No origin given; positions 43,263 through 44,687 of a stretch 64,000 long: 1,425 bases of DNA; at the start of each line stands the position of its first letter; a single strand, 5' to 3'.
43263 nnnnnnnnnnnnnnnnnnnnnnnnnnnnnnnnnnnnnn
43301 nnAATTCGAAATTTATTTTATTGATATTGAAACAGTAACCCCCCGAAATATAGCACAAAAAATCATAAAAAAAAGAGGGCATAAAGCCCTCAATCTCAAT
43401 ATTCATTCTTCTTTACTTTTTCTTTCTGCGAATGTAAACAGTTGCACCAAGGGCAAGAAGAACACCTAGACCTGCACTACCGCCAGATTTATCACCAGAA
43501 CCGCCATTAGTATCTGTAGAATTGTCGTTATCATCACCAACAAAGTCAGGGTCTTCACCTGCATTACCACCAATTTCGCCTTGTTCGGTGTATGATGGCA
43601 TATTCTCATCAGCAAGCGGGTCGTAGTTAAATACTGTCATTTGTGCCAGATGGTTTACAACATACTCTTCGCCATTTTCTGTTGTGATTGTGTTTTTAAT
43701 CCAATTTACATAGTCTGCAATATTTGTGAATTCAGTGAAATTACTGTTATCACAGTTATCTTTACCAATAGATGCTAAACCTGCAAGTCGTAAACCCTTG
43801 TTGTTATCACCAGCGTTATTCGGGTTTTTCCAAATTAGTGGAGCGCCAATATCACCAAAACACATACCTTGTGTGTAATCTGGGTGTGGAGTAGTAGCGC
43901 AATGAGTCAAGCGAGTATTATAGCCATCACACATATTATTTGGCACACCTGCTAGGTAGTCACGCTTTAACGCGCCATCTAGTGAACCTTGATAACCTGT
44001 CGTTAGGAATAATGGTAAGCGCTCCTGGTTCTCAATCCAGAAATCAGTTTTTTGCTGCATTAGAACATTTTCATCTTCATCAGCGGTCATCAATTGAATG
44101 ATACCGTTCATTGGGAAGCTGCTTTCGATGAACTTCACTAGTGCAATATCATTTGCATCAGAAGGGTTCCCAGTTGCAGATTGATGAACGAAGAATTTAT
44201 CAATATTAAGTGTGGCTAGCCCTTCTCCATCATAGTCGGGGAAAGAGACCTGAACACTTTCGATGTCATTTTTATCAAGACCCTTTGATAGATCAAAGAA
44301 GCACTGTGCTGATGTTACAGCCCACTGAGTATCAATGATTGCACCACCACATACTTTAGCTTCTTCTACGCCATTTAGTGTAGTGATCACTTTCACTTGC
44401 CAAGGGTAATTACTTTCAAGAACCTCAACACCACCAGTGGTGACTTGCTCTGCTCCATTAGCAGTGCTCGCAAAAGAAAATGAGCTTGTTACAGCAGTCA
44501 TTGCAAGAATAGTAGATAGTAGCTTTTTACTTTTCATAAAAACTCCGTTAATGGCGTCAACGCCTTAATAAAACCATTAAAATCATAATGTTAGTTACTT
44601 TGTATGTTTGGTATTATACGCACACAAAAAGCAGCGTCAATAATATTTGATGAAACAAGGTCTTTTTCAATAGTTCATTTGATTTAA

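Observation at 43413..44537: Trypsin-fold pseudo-protease with GlyGly-CTERM-like sorting tail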

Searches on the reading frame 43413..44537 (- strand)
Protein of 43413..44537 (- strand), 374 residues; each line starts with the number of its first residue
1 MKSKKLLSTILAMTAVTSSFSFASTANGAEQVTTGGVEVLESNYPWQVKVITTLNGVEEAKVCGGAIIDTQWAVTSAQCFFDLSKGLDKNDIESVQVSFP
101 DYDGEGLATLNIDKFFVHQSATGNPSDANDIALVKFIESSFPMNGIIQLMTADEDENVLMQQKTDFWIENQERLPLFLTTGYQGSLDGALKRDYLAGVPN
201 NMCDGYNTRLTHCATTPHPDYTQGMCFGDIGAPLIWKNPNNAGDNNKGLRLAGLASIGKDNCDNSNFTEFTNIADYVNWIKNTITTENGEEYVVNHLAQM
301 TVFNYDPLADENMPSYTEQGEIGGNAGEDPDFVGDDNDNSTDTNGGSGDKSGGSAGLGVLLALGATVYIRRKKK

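Call 3: search_protein_families(library=pfam, proteins=[window:43413-44537:-], max_evalue=1)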
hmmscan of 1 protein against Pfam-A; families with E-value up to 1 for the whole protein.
window:43413-44537:- (374 aa): 1 family
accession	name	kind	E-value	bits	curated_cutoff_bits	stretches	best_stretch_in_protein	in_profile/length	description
PF00089.32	Trypsin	-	4.3e-18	66.4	20.6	1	35-280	3-220/220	Trypsin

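Call 4: search_protein_families(library=ncbifam, proteins=[window:43413-44537:-], max_evalue=10)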
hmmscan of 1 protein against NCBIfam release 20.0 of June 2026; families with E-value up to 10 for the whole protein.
window:43413-44537:- (374 aa): 4 families
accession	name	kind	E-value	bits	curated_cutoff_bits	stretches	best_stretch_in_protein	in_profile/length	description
TIGR01167.1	LPXTG_anchor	domain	0.094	13.4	15.9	1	346-374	7-33/34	LPXTG cell wall anchor domain-containing protein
TIGR03901.2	MYXO-CTERM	domain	0.095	13.1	20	1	347-371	8-31/34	MYXO-CTERM sorting domain-containing protein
TIGR03501.1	GlyGly_CTERM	domain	0.1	13.4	15.5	1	351-372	1-22/22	GlyGly-CTERM sorting domain-containing protein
NF033846.1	Rumino_NPXTG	domain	0.74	10.2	23.5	1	354-374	6-30/30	NPXTG-anchored protein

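Call 5: search_solved_structures(query=window:43413-44537:-, max_evalue=0.01, show_alignments=3)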
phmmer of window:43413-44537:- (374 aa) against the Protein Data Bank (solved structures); distinct sequences matched with E-value up to 0.01: 363 (the best 60 are shown).
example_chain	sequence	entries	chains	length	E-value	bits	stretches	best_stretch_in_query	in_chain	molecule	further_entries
10kz_A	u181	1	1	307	1.5e-10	43.9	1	13-290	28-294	Plasma kallikrein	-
6aod_C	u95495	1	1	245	3.2e-10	42.8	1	35-282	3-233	Coagulation factor XI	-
1zpz_A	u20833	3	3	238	4.6e-10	42.3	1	35-281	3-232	Coagulation factor XI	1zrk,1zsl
6ts4_A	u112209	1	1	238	4.6e-10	42.3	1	35-281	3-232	Coagulation factor XI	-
6twb_A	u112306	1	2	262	5.9e-10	41.9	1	34-282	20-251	Coagulation factor XI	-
7cj1_A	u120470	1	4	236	6e-10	41.9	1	35-281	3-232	Coagulation factor XI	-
12bn_B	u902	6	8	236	6e-10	41.9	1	35-281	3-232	Coagulation factor XIa light chain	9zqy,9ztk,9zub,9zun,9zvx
1zhr_A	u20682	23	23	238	6.2e-10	41.9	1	35-281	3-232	coagulation factor XI | Coagulation factor XIa light chain | COAGULATION FACTOR XIA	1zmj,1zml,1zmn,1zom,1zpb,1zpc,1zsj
4na7_A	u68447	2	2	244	6.4e-10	41.8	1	35-282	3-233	Coagulation factor XI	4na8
3sor_A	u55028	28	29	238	6.5e-10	41.8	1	35-281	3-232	Coagulation factor XI | Coagulation factor XI, light chain | Coagulation factor XIa light chain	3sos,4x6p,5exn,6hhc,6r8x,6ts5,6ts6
1zlr_A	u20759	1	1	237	6.5e-10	41.8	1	35-281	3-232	Coagulation factor XI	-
1zhm_A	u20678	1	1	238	6.9e-10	41.7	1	35-281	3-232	coagulation factor XI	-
1xx9_A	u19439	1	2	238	7.3e-10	41.6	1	35-281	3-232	Coagulation factor XI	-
1zhp_A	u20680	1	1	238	7.3e-10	41.6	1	35-281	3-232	coagulation factor XI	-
4ty6_A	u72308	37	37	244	7.7e-10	41.6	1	35-282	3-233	Coagulation factor XI | COAGULATION FACTOR XI, LIGHT CHAIN | Coagulation factor XIa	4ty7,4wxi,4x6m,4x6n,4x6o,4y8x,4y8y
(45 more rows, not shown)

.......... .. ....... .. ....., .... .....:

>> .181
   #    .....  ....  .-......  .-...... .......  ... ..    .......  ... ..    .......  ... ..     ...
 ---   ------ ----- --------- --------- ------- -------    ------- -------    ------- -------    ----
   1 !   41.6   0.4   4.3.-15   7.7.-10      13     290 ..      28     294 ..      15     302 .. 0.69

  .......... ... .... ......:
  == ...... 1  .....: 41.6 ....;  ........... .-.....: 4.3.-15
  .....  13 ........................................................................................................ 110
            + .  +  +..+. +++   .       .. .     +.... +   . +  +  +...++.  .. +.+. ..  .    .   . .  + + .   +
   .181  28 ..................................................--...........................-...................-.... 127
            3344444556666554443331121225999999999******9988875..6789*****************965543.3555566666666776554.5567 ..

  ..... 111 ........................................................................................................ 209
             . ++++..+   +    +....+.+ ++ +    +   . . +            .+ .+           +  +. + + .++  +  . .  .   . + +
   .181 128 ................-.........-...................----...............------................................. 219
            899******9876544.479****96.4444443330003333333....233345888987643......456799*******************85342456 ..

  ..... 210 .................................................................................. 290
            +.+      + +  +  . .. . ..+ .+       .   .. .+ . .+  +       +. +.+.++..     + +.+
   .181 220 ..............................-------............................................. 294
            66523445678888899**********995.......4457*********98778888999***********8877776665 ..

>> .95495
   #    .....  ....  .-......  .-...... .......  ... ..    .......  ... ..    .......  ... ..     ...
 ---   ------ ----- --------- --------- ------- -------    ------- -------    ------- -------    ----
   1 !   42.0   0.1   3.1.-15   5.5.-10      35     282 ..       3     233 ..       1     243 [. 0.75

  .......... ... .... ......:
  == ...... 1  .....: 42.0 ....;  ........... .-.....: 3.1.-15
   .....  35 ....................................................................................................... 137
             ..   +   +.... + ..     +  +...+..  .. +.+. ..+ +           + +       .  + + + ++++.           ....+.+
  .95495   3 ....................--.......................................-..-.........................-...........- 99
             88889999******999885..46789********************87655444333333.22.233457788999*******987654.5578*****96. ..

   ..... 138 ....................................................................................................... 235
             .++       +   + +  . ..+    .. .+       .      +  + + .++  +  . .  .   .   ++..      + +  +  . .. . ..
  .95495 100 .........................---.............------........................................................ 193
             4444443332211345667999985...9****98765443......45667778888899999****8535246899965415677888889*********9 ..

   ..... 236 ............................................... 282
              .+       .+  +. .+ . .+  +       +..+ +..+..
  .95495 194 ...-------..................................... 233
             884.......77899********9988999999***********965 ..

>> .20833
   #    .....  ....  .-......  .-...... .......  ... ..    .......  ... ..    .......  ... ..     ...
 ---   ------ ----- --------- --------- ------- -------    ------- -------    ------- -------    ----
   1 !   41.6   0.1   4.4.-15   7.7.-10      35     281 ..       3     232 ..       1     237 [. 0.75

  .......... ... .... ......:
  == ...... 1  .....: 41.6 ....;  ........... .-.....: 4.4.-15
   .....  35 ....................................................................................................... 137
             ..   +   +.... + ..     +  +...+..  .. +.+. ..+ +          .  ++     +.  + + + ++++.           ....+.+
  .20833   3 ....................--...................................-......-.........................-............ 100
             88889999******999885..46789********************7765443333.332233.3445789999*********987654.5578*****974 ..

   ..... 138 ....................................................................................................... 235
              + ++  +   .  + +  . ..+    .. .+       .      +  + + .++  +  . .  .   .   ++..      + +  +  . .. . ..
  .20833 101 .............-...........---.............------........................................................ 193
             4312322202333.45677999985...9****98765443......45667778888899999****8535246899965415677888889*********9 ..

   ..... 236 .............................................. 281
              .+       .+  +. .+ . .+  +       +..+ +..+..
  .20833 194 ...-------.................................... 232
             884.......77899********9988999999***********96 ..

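Call 7: find_homologous_proteins(query=window:43413-44537:-)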
Query window:43413-44537:- (374 aa): 3 proteins with E <= 0.001 among 8000 candidates.
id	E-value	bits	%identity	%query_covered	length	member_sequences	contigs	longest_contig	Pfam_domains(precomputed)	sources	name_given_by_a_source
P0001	2.2e-225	766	88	100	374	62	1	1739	PF00089.33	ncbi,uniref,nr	ncbi:trypsin-like serine protease [Vibrio parahaemolyticus]|uniref:trypsin-like serine protease n=1 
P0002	1.1e-121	425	53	98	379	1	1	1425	PF00089.33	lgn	-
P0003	3.3e-73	265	43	87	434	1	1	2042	PF00089.33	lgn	-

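Call 18: search_protein_representatives(protein=window:43413-44537:-)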
Query: 374 residues. Proteins with E-value up to 0.001 (for the whole library): 2464; up to 1e-10: 131; up to 1e-30: 9. The best 150 are listed.
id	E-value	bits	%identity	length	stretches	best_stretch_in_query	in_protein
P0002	3.5e-122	424.5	56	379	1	9-373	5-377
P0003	1.1e-73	264.9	47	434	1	1-373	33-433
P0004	1.4e-60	221.8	26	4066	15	6-280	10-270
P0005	9.1e-44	166.4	39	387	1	4-373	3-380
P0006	8.1e-39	150.1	29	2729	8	31-287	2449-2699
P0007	1.5e-33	132.8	24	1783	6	34-285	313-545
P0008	6.6e-32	127.4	31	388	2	6-182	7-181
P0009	1.6e-31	126.1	33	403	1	3-372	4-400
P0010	1.9e-31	125.9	32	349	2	17-310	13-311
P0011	1.2e-30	123.3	33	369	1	34-330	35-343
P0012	7.1e-29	117.4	79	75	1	300-374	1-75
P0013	1.5e-27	113.1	30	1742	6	25-138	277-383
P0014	1.6e-27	113.0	32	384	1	10-369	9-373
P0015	1.6e-27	112.9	35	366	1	4-309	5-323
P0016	1.9e-27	112.7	33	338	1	17-283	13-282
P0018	5.5e-27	111.2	33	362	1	5-373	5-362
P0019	1.6e-26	109.7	35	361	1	32-311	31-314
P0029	1.1e-19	87.2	31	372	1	16-312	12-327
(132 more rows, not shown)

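Call 22: search_protein_families(library=ncbifam, proteins=[P0001, P0002, P0003, P0005, P0018, P0009, P0010, P0011, P0019, P0029], max_evalue=10)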
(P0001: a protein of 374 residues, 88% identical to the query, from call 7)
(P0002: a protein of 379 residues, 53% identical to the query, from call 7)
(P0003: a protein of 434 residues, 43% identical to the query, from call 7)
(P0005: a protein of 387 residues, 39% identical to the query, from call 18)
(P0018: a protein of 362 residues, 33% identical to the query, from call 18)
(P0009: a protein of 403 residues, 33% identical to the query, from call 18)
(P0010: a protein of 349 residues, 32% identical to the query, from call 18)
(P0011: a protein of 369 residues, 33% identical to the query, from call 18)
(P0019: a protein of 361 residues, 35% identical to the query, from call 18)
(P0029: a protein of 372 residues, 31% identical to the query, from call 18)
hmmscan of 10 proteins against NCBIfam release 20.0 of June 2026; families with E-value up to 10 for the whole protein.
P0001 (374 aa): 1 family
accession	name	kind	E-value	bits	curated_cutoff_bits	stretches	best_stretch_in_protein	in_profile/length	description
TIGR01167.1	LPXTG_anchor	domain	0.49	11.1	15.9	1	345-374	6-34/34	LPXTG cell wall anchor domain-containing protein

P0002 (379 aa): 1 family
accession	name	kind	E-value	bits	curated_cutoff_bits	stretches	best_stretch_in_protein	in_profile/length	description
TIGR03501.1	GlyGly_CTERM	domain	0.028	15.2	15.5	1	355-376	1-22/22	GlyGly-CTERM sorting domain-containing protein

P0003 (434 aa): 1 family
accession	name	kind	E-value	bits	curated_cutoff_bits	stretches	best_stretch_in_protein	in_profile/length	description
TIGR03501.1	GlyGly_CTERM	domain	0.075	13.8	15.5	1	411-432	1-22/22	GlyGly-CTERM sorting domain-containing protein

P0005 (387 aa): 2 families
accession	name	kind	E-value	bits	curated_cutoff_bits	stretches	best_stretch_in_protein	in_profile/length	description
TIGR01782.1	TonB-Xanth-Caul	subfamily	0.0056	15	310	1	50-104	733-783/868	TonB-dependent receptor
TIGR03501.1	GlyGly_CTERM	domain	0.15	12.9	15.5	1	358-377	1-20/22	GlyGly-CTERM sorting domain-containing protein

P0018 (362 aa): 1 family
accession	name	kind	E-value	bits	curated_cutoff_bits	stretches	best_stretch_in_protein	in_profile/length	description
TIGR03501.1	GlyGly_CTERM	domain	0.0019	18.8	15.5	1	340-361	1-22/22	GlyGly-CTERM sorting domain-containing protein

P0009 (403 aa): 2 families
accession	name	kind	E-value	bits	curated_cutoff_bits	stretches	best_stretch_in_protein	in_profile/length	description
NF045638.1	Mrt_dep_phytase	exception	0.12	11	440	1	334-400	356-428/430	myxosortase-dependent phytase-like phosphatase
NF041810.1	Avs1b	equivalog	0.34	7.9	1500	1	66-102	21-57/1931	AVAST type 1 anti-phage system protease Avs1b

P0010 (349 aa): 1 family
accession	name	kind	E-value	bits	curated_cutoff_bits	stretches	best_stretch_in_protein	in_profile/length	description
TIGR03501.1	GlyGly_CTERM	domain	0.0026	18.4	15.5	1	326-346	1-21/22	GlyGly-CTERM sorting domain-containing protein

P0011 (369 aa): 1 family
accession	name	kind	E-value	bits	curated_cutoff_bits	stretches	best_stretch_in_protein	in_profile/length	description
TIGR03501.1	GlyGly_CTERM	domain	0.026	15.3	15.5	1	347-367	1-21/22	GlyGly-CTERM sorting domain-containing protein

P0019 (361 aa): 2 families
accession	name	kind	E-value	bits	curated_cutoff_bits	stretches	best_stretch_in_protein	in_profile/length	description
TIGR03501.1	GlyGly_CTERM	domain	0.008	16.9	15.5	1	337-358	1-22/22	GlyGly-CTERM sorting domain-containing protein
NF041810.1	Avs1b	equivalog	0.16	9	1500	1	54-101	19-60/1931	AVAST type 1 anti-phage system protease Avs1b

P0029 (372 aa): 4 families
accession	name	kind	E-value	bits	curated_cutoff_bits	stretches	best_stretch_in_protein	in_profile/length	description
TIGR04212.1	GlyGly_RbtA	equivalog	0.0041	15.5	295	1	329-369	564-604/605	rhombotarget A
NF038115.1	SVAGG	subfamily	0.046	12.7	150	1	344-371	383-407/407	SVAGG family GlyGly-CTERM protein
TIGR03501.1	GlyGly_CTERM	domain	0.078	13.8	15.5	1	349-369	1-21/22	GlyGly-CTERM sorting domain-containing protein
TIGR03778.1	VPDSG_CTERM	subfamily_domain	0.33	11.2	22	1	350-369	4-23/24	VPDSG-CTERM sorting domain-containing protein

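Call 33: find_encoding_contigs(protein=P0005, flank=8000, max_places=4)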
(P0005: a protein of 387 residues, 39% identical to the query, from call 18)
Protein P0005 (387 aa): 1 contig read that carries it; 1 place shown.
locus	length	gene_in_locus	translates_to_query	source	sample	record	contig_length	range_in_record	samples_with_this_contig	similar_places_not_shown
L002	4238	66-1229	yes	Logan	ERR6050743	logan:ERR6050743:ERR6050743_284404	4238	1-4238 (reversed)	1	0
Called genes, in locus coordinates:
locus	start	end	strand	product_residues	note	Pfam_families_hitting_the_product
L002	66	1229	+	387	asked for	PF00089:Trypsin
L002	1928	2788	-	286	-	-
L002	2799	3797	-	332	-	PF13481:AAA_25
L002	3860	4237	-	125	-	?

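Call 34: find_encoding_contigs(protein=P0003, flank=8000, max_places=4)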
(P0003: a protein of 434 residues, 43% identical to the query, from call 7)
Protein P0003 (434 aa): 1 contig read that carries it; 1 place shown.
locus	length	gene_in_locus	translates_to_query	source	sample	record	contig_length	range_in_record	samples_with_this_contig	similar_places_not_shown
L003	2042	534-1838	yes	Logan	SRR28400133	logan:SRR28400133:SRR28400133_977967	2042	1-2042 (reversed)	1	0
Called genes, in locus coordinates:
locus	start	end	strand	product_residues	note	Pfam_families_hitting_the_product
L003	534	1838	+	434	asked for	PF00089:Trypsin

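Call 35: search_dna_similar(query=window:43413-44537:-, collection=plasmids, mode=protein, max_rows=40)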
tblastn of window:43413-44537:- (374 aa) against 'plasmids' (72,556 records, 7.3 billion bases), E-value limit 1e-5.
Records with a match: 11; places in all: 16; records where one place covers at least 80% of the query: 4.
Best place of each record, by identity: 95-99% 2; 80-90% 2; <60% 7.
By first word of the organism name: Vibrio 9; Mesorhizobium 1; Photobacterium 1.
By predicted mobility (MOB-suite, as given by PLSDB): non-mobilizable 10; conjugative 1.
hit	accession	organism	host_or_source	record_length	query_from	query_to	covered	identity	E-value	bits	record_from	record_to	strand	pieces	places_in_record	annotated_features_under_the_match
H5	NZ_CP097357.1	Vibrio parahaemolyticus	oyster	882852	1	333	89%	96.4%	0e+0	651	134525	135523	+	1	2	trypsin-like serine protease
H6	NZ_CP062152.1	Vibrio parahaemolyticus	oyster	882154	1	333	89%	96.4%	0e+0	651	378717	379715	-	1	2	trypsin-like serine protease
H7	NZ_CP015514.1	Vibrio vulnificus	Mactra veneriformis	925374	1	333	89%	88.6%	0e+0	621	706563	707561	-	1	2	trypsin-like serine protease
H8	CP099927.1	Vibrio parahaemolyticus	Anadara tuberculosa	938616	1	328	88%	88.4%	0e+0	610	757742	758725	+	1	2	trypsin-like serine protease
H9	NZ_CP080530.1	Mesorhizobium sp. AR02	Oxytropis sp.,Cell culture,root nodule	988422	28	295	72%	25.5%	4e-7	60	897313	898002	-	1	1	serine protease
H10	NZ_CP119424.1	Photobacterium sp. DA100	-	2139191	45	281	63%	28.5%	4e-11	72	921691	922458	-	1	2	none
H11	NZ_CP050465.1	Vibrio campbellii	single cell,seawater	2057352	35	281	66%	25.8%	1e-6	58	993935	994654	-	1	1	none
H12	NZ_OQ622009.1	Vibrio parahaemolyticus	-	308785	61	294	63%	25.3%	2e-7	61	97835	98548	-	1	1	serine protease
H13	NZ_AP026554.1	Vibrio vulnificus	shrimp,shrimp food,homogenised shrimp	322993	61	294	63%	25.3%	2e-7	61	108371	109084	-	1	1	serine protease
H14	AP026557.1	Vibrio alginolyticus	shrimp,shrimp food,homogenised shrimp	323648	61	294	63%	25.3%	2e-7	61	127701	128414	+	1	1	serine protease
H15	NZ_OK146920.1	Vibrio alginolyticus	-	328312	61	294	63%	24.5%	2e-7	61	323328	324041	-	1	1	serine protease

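Call 36: search_dna_similar(query=window:43413-44537:-, collection=phages, mode=protein, max_rows=15)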
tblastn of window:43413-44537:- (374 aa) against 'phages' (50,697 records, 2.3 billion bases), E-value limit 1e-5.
No match.

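Call 37: search_dna_similar(query=P0002, collection=plasmids, mode=protein, max_rows=12)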
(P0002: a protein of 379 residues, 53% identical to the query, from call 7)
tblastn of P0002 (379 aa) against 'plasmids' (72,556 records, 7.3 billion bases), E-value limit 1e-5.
Records with a match: 5; places in all: 10; records where one place covers at least 80% of the query: 0.
Best place of each record, by identity: <60% 5.
By first word of the organism name: Vibrio 4; Photobacterium 1.
By predicted mobility (MOB-suite, as given by PLSDB): non-mobilizable 5.
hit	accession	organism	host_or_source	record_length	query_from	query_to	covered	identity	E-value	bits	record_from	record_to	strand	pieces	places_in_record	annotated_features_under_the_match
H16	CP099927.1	Vibrio parahaemolyticus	Anadara tuberculosa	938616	25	314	77%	59.0%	2e-113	370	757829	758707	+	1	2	trypsin-like serine protease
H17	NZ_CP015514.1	Vibrio vulnificus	Mactra veneriformis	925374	25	314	77%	59.0%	4e-113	369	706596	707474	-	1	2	trypsin-like serine protease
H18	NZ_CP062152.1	Vibrio parahaemolyticus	oyster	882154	25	314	77%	59.0%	1e-112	368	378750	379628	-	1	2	trypsin-like serine protease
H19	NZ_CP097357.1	Vibrio parahaemolyticus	oyster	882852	25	314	77%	59.0%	1e-112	368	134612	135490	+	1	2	trypsin-like serine protease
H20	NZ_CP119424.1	Photobacterium sp. DA100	-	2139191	32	306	73%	27.5%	6e-15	84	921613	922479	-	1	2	none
